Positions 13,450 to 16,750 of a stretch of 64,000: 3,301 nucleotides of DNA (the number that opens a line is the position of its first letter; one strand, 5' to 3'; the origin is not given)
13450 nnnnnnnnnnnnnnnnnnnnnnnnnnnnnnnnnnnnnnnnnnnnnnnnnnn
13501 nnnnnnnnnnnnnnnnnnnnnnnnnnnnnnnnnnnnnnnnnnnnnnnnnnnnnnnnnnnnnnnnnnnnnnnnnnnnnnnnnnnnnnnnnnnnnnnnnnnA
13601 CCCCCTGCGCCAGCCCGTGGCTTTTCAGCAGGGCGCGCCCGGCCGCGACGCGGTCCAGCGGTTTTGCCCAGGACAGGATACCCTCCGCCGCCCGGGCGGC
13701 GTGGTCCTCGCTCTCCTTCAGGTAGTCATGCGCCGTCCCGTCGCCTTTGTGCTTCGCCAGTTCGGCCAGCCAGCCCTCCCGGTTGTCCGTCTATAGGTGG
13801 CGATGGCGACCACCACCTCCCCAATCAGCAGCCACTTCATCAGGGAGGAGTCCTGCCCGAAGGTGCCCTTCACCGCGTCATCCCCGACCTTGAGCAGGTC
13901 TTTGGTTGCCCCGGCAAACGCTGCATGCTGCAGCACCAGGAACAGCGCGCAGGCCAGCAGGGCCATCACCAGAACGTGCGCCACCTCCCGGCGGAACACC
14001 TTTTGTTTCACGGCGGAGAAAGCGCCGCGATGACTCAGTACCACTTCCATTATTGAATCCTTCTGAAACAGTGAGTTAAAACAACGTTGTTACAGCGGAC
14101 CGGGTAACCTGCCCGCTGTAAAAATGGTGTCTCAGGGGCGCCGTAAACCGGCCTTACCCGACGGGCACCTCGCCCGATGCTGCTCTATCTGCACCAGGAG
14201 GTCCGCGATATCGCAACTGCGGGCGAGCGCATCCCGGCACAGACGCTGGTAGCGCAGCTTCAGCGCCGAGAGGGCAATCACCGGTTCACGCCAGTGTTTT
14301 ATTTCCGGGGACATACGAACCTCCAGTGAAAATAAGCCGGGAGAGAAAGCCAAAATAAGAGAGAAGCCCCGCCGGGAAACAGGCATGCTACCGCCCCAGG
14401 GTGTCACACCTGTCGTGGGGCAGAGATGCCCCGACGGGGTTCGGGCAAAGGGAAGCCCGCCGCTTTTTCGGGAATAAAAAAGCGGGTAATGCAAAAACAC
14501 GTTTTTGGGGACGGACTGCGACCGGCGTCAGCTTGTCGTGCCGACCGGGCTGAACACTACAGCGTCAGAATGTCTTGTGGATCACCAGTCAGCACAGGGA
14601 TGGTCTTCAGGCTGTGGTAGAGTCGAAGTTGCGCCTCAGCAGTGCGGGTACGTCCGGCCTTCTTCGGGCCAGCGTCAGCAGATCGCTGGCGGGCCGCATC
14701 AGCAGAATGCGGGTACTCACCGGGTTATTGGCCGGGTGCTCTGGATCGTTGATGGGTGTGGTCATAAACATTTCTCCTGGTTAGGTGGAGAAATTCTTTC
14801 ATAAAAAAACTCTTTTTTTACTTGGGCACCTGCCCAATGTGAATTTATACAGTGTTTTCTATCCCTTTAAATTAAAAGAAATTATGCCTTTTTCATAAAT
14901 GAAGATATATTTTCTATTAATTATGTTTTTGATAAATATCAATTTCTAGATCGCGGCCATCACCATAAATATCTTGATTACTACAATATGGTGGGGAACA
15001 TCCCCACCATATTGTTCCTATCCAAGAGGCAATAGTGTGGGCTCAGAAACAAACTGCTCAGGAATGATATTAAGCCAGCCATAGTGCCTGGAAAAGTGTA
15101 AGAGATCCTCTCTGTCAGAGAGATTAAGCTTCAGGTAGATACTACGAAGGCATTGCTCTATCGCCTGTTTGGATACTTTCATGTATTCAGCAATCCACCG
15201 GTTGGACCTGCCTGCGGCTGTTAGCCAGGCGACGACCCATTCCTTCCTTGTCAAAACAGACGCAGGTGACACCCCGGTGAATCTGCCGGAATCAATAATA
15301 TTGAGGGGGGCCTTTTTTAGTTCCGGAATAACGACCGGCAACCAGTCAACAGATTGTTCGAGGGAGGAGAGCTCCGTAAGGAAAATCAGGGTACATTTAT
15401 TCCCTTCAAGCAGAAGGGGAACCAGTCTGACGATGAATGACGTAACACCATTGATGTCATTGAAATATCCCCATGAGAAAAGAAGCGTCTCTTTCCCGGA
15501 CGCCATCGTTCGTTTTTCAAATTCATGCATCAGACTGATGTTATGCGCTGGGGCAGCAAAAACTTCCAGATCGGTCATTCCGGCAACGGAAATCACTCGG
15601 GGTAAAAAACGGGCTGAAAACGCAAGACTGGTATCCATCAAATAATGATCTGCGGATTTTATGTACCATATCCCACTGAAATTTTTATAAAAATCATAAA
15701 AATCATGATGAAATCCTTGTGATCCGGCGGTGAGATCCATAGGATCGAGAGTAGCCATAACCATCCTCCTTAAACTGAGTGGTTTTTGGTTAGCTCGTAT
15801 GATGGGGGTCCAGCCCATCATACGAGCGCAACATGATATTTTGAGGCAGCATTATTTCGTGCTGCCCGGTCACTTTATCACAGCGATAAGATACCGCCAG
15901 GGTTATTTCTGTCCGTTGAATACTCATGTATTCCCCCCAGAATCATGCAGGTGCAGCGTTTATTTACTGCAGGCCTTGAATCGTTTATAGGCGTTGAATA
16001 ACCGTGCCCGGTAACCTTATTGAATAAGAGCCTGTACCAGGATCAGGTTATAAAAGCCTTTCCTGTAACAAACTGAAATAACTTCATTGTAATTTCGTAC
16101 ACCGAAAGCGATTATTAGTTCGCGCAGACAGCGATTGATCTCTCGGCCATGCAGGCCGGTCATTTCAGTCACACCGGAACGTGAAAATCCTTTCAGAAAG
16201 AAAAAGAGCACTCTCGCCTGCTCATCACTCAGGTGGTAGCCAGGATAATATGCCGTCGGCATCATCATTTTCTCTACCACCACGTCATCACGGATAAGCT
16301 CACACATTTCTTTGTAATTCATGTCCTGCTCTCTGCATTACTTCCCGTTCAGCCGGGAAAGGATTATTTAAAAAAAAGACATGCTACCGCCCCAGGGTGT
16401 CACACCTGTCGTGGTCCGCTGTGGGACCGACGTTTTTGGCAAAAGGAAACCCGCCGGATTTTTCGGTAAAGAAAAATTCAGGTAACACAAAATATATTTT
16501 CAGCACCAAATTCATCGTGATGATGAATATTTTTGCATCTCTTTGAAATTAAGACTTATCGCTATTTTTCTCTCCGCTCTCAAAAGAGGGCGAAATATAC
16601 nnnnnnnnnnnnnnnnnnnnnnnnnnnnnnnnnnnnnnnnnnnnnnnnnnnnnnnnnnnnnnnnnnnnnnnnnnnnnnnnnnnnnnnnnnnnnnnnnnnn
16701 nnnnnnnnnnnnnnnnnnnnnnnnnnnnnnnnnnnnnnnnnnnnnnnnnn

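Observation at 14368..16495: Conserved ~120-bp leader element with covarying hairpin upstream of two unrelated small regulator genes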

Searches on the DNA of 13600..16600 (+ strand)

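Call 8: search_dna_similar(query=window:13600-16600:+, collection=plasmids, mode=near, max_rows=30)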
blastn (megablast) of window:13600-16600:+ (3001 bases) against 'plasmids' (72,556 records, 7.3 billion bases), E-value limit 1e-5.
Records with a match: 1; places in all: 1; records where one place covers at least 80% of the query: 0.
Best place of each record, by identity: 80-90% 1.
By first word of the organism name: Enterobacter 1.
By predicted mobility (MOB-suite, as given by PLSDB): mobilizable 1.
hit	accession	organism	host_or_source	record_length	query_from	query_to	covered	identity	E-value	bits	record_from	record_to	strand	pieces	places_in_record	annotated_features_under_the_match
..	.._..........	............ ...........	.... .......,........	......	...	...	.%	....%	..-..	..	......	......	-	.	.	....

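Call 10: get_annotated_region(hit=H1, flank=6000)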
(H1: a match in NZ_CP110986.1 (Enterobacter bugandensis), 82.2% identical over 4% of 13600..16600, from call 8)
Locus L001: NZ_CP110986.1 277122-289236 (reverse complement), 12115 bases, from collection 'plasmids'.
description: Enterobacter bugandensis strain E105227 plasmid pEC105227L, complete sequence
organism: Enterobacter bugandensis (NCBI taxid 881260)
taxonomy: Bacteria; Pseudomonadota; Gammaproteobacteria; Enterobacterales; Enterobacteriaceae; Enterobacter; Enterobacter bugandensis
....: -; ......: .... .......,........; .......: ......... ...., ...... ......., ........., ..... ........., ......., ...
typing (MOB-suite, as given by PLSDB): mobilizable; replicon IncFII,rep_cluster_2183; relaxase MOBF
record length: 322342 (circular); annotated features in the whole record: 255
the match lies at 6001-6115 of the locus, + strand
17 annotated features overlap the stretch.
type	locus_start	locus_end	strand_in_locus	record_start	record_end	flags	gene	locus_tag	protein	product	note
CDS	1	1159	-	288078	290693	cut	traC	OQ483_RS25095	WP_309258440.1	type IV secretion system protein TraC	-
CDS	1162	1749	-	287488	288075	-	traV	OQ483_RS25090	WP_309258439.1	type IV conjugative transfer system lipoprotein TraV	-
CDS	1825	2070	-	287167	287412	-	-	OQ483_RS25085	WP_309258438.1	hypothetical protein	-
CDS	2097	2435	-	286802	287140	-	-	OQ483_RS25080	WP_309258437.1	hypothetical protein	-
CDS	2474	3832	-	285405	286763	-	-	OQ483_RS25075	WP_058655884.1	TrbI/VirB10 family protein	-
CDS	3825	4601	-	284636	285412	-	traK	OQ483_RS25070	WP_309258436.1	type-F conjugative transfer system secretin TraK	-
CDS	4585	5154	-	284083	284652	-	traE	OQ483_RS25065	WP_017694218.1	type IV conjugative transfer system protein TraE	-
CDS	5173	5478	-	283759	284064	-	traL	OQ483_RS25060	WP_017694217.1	type IV conjugative transfer system protein TraL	-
CDS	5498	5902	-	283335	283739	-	-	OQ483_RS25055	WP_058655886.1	type IV conjugative transfer system pilin TraA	-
CDS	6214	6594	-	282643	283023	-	-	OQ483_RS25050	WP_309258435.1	TraY domain-containing protein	-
CDS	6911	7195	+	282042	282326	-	-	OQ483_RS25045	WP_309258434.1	DUF1778 domain-containing protein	-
CDS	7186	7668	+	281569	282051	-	-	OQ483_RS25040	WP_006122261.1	GNAT family N-acetyltransferase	-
CDS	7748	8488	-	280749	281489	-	-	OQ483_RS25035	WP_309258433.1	LuxR C-terminal-related transcriptional regulator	GO:0006355 - regulation of DNA-templated transcription [Evidence IEA]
CDS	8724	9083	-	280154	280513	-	-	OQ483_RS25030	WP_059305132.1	relaxosome protein TraM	-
CDS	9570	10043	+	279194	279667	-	-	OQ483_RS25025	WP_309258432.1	transglycosylase SLT domain-containing protein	-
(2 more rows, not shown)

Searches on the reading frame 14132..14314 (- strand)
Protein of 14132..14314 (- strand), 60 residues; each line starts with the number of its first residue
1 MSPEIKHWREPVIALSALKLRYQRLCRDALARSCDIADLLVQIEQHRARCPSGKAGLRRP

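Call 7: search_protein_families(library=pfam, proteins=[window:14132-14314:-], max_evalue=0.01)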
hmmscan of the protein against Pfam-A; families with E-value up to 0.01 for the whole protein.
window:14132-14314:- (60 aa): 0 families

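Call 43: search_dna_similar(query=window:14132-14314:-, collection=plasmids, mode=protein, max_rows=15, max_evalue=0.001)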
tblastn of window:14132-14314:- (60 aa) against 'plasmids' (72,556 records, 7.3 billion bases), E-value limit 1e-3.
Records with a match: 4; places in all: 4; records where one place covers at least 80% of the query: 3.
Best place of each record, by identity: <60% 4.
By first word of the organism name: Erwinia 2; Serratia 1; Pantoea 1.
By predicted mobility (MOB-suite, as given by PLSDB): conjugative 2; non-mobilizable 1; mobilizable 1.
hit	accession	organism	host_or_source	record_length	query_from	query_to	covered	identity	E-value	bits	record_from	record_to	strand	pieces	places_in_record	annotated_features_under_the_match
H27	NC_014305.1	Erwinia billingiae Eb661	-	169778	1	54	90%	44.4%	8e-7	50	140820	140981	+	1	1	hypothetical protein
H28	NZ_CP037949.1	Erwinia sp. QL-Z3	mixed culture,soil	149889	9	54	77%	50.0%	4e-5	45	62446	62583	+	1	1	hypothetical protein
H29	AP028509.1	Serratia marcescens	-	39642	1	50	83%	44.0%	6e-5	45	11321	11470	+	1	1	hypothetical protein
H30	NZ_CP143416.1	Pantoea agglomerans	Phaseolus vulgaris,cell ...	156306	1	52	87%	38.5%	5e-4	42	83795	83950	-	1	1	hypothetical protein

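Call 45: get_annotated_region(hit=H27, flank=3500)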
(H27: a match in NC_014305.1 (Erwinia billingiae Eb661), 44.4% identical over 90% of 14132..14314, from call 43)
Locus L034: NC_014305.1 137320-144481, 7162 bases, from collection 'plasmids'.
description: Erwinia billingiae Eb661 plasmid pEB170, complete sequence
organism: Erwinia billingiae Eb661 (NCBI taxid 634500)
taxonomy: Bacteria; Pseudomonadota; Gammaproteobacteria; Enterobacterales; Erwiniaceae; Erwinia; Erwinia billingiae; Erwinia billingiae Eb661
host: -; source: -; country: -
typing (MOB-suite, as given by PLSDB): conjugative; replicon rep_cluster_828; relaxase MOBF; mating-pair formation MPF_F
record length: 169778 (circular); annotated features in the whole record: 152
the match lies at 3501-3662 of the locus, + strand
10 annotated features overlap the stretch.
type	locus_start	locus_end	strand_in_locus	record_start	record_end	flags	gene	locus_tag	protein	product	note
CDS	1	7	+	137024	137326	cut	traL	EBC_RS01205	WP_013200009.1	type IV conjugative transfer system protein TraL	-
CDS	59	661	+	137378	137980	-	-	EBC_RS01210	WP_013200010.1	TraE/TraK family type IV conjugative transfer system protein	-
CDS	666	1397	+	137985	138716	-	traK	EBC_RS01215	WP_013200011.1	type-F conjugative transfer system secretin TraK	-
CDS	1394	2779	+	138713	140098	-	traB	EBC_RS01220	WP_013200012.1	F-type conjugal transfer pilus assembly protein TraB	-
CDS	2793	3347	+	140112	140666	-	rfaH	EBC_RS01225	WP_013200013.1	transcription/translation regulatory transformer protein RfaH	GO:0006355 - regulation of DNA-templated transcription [Evidence IEA]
CDS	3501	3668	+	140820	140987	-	-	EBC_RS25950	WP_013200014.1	hypothetical protein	-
CDS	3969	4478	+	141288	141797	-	-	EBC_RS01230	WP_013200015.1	ATPase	-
CDS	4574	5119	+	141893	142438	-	traV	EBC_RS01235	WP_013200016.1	type IV conjugative transfer system lipoprotein TraV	-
CDS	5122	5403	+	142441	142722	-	-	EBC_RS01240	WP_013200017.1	conjugal transfer ATP-binding protein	-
CDS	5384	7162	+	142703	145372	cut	traC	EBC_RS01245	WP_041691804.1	type IV secretion system protein TraC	-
